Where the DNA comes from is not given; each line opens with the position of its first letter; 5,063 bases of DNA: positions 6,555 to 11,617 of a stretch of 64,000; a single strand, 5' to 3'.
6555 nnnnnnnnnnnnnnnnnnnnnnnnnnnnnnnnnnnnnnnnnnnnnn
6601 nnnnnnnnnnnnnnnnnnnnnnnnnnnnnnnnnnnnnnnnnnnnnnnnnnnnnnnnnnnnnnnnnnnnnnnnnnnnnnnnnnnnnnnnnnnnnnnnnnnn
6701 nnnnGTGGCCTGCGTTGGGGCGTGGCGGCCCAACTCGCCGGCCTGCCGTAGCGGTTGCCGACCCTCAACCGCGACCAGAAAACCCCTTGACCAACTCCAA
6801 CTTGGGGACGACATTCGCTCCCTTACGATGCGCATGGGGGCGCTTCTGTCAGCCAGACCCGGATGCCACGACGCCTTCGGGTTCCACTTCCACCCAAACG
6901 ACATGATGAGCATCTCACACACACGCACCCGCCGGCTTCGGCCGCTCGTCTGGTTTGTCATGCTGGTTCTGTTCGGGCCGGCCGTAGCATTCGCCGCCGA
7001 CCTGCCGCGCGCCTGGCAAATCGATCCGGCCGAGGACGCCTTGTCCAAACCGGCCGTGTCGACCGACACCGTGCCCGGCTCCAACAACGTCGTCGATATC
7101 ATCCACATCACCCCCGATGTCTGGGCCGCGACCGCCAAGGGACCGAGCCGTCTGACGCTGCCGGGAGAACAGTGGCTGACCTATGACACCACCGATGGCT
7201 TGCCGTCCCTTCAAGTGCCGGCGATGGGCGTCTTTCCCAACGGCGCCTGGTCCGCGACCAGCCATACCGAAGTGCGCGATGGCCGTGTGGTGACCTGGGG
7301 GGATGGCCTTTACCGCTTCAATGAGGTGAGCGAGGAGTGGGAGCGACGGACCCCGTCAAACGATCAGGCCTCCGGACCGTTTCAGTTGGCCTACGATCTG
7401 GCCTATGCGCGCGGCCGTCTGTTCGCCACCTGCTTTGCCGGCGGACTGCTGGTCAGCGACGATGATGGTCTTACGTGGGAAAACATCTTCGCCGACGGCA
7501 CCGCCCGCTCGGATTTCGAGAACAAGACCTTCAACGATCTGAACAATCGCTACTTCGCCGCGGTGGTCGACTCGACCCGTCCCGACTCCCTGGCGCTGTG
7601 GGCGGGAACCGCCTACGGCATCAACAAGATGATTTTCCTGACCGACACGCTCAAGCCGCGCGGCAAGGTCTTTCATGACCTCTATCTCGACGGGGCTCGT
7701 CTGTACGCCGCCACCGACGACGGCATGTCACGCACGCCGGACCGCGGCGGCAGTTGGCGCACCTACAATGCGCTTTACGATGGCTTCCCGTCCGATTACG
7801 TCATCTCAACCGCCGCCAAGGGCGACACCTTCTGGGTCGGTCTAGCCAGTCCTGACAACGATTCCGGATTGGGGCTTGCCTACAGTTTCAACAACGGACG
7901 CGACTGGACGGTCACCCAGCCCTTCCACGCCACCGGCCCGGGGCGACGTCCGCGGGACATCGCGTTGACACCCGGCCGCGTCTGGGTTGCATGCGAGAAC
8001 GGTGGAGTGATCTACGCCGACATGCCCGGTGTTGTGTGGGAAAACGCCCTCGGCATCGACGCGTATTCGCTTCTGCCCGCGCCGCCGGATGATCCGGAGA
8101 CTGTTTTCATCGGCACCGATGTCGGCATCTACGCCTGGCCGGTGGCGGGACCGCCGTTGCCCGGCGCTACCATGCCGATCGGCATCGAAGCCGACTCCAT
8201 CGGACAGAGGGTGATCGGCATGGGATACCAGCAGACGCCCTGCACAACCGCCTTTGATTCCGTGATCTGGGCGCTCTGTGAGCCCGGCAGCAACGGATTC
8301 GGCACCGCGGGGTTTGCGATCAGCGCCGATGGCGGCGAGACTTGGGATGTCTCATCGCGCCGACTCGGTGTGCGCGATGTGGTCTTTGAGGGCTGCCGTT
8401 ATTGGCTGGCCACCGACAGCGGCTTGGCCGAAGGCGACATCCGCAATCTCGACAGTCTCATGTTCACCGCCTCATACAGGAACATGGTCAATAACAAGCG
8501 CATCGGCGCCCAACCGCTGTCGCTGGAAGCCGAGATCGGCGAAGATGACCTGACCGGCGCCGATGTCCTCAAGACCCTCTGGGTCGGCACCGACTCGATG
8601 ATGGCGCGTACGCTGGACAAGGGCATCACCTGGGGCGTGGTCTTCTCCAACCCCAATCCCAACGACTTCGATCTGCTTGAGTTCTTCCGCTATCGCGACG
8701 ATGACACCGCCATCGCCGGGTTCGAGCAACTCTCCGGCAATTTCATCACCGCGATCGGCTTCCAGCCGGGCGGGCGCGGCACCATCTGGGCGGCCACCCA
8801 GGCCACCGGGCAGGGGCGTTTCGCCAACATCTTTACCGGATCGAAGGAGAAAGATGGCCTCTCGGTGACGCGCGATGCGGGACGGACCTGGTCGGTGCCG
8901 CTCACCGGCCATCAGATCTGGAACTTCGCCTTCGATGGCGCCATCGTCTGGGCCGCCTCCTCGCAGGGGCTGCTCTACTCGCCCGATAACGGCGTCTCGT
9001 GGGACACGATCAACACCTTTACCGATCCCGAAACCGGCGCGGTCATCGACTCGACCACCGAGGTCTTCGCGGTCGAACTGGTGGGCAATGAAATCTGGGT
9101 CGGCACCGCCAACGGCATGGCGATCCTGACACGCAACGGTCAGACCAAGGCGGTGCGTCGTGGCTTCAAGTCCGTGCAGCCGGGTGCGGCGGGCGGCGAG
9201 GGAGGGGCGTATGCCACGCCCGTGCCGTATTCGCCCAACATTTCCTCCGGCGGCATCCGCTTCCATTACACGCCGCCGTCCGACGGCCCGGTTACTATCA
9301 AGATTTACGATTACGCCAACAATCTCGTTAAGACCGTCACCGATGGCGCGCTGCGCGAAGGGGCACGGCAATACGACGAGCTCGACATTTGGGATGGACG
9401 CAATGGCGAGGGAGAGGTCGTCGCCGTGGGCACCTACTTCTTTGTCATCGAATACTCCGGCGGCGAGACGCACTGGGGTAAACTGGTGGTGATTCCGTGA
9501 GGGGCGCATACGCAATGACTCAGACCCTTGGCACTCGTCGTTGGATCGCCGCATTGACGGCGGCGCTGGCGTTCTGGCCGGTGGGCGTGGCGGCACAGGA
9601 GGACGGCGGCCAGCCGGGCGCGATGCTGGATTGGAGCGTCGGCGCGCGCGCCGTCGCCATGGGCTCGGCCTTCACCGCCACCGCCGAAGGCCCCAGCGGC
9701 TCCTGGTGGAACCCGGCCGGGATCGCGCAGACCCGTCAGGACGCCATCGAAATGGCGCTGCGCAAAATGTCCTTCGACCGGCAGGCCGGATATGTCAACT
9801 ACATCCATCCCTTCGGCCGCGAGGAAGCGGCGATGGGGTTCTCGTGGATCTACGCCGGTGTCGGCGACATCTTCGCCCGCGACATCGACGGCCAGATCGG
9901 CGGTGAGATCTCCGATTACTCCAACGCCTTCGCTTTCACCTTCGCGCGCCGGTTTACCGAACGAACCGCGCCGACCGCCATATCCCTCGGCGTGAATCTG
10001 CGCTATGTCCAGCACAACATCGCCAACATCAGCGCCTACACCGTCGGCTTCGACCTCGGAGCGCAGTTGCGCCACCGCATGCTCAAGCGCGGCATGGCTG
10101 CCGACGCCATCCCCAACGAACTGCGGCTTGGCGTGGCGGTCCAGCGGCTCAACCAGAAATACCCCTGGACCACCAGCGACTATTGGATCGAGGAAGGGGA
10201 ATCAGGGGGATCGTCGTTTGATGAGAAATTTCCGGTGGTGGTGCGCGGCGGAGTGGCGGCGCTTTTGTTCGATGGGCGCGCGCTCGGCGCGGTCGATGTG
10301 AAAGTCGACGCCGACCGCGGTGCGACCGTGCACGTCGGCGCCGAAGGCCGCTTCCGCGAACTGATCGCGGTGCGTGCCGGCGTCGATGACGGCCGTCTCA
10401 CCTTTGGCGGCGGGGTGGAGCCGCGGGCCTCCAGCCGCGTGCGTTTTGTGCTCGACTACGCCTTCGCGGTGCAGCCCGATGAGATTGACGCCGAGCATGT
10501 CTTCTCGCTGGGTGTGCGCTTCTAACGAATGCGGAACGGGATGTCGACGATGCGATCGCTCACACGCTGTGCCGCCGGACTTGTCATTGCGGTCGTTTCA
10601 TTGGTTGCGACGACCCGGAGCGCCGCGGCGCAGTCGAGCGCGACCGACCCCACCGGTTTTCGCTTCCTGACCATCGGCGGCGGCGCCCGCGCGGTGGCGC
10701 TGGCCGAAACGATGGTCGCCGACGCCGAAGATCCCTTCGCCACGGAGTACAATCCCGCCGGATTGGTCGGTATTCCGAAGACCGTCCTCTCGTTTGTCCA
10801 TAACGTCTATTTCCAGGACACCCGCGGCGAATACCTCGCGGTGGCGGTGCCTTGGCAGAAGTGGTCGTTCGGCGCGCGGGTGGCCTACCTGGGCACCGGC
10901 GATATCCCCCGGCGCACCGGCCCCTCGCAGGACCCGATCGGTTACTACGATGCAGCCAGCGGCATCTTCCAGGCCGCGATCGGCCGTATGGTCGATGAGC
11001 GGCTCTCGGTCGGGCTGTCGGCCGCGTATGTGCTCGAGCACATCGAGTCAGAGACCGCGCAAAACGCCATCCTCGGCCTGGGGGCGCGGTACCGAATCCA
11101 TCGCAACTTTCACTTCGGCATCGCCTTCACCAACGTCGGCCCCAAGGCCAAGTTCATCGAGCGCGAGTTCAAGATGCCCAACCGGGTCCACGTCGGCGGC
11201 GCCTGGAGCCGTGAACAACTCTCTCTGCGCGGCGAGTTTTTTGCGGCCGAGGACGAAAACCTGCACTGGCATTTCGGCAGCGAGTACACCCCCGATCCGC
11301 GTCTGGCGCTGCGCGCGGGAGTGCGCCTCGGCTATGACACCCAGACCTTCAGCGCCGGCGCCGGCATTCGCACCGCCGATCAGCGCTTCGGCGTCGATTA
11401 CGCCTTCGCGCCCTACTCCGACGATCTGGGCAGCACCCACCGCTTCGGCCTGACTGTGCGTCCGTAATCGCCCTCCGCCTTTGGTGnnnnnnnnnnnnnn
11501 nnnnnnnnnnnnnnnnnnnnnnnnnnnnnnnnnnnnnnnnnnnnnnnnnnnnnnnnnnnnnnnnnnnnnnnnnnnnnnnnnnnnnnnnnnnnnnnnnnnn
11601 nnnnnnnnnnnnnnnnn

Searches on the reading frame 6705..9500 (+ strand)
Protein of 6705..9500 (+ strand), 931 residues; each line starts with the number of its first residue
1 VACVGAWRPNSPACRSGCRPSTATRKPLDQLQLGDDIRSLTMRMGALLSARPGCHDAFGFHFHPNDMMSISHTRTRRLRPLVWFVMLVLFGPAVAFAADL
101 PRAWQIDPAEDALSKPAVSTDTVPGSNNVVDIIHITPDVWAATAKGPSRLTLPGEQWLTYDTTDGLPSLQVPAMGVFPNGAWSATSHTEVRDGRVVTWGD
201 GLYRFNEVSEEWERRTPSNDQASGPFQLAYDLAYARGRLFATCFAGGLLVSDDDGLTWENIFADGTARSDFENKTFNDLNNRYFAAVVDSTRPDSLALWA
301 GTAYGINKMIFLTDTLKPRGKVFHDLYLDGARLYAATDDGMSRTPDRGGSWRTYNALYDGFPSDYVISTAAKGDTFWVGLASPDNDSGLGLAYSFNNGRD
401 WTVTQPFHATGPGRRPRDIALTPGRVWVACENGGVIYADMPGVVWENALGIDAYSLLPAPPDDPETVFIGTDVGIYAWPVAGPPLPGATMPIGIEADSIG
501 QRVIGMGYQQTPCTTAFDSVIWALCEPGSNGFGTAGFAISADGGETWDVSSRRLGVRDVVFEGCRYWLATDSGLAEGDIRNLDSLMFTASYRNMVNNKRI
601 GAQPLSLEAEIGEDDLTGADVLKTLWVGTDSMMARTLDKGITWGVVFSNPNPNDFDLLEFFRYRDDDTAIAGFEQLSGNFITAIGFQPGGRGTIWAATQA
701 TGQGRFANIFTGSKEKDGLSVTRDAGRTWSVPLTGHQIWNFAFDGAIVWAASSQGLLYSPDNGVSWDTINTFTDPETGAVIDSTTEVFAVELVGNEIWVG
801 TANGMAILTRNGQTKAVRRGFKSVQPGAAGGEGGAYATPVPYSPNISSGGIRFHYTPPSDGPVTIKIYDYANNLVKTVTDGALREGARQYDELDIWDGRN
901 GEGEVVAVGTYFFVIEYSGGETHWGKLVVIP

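Call 83: search_protein_families(library=pfam, proteins=[window:6705-9500:+], max_evalue=0.00001)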
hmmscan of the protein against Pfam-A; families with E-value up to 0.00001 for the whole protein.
window:6705-9500:+ (931 aa): 3 families
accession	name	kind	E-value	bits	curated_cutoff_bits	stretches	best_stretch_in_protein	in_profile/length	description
PF13860.13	FlgD_ig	-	5.3e-08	33.2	27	1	853-919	14-77/79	FlgD Ig-like domain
PF02012.26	BNR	-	2.5e-07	30.1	27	0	539-548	2-11/12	BNR/Asp-box repeat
PF15902.12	Sortilin-Vps10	-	3.1e-07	30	33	0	715-770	375-435/446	Sortilin, neurotensin receptor 3,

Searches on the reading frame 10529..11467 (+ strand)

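Call 83: search_protein_families(library=pfam, proteins=[window:10529-11467:+], max_evalue=0.00001)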
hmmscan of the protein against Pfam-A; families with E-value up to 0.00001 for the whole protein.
window:10529-11467:+ (312 aa): 1 family
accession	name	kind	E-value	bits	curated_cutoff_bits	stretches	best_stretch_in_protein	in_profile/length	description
PF03687.19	UPF0164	-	1.6e-09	37.5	21.4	1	14-118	9-115/325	Uncharacterised protein family (UPF0164)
